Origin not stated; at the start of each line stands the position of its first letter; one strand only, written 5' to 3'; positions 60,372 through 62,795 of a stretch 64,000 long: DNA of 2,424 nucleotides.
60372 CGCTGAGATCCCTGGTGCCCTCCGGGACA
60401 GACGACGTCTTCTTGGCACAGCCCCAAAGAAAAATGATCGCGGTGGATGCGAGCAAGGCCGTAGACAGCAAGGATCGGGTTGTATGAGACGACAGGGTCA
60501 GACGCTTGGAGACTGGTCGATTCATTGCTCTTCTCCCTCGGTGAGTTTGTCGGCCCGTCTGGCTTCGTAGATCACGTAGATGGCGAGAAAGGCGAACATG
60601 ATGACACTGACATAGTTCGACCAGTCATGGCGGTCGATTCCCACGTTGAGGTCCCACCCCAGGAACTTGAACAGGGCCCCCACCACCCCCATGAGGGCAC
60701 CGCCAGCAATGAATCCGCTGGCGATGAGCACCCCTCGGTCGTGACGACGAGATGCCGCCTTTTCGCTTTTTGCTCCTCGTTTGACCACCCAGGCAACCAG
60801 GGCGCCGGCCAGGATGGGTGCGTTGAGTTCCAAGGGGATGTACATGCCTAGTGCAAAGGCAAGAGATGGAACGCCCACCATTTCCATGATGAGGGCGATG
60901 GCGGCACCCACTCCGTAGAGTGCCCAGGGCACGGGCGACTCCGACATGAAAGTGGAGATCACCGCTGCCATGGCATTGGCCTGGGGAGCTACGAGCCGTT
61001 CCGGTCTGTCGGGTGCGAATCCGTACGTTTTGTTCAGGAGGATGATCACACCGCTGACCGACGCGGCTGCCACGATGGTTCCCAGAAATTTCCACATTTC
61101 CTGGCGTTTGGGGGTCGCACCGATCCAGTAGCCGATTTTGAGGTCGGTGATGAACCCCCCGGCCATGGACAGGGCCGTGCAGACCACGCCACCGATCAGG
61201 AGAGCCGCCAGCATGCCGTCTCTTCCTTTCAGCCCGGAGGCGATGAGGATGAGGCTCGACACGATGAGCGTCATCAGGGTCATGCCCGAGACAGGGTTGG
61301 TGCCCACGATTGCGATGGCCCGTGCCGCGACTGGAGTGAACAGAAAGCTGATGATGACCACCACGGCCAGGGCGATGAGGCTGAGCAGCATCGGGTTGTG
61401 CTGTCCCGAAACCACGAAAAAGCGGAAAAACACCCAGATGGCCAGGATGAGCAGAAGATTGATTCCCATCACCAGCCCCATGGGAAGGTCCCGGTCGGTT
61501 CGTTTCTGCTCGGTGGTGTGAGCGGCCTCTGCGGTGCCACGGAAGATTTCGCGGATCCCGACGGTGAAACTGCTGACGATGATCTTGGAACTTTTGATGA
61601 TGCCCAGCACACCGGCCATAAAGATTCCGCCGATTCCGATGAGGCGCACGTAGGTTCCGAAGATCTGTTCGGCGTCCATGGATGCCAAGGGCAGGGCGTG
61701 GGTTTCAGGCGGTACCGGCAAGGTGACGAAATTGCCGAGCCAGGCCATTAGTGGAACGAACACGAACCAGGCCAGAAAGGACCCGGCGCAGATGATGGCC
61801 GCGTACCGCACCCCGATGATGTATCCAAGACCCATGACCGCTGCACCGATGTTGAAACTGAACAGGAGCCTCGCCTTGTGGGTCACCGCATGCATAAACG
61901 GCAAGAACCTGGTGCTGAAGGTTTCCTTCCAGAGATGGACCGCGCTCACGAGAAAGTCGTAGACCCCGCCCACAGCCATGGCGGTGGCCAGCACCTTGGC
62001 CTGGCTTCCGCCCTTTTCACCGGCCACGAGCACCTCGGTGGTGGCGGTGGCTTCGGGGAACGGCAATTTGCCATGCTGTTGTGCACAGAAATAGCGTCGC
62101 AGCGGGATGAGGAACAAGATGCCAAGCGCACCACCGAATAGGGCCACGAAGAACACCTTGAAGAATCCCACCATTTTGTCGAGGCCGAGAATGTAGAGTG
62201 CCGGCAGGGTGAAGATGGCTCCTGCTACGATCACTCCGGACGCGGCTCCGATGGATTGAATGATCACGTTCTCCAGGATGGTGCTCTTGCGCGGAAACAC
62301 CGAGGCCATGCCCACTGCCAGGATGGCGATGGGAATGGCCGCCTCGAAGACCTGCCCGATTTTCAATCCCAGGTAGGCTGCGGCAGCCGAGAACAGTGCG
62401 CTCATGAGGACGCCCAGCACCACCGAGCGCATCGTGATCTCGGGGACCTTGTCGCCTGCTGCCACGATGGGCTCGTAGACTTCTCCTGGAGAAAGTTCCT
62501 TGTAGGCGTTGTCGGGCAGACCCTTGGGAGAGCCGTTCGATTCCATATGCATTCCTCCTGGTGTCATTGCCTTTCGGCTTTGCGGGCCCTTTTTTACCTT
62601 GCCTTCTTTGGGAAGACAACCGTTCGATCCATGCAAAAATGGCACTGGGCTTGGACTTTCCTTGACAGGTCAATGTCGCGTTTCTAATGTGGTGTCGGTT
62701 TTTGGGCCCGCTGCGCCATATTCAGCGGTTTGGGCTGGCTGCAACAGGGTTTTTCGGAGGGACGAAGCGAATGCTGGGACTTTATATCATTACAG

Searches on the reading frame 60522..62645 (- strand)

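Call 53: search_protein_families(library=pfam, proteins=[window:60522-62645:-], max_evalue=0.0001)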
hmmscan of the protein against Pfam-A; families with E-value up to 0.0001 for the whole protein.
window:60522-62645:- (707 aa): 1 family
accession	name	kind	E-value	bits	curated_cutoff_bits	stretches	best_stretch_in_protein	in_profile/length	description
PF03169.20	OPT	-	2.6e-105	353.9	25.8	1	69-659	1-622/623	OPT oligopeptide transporter protein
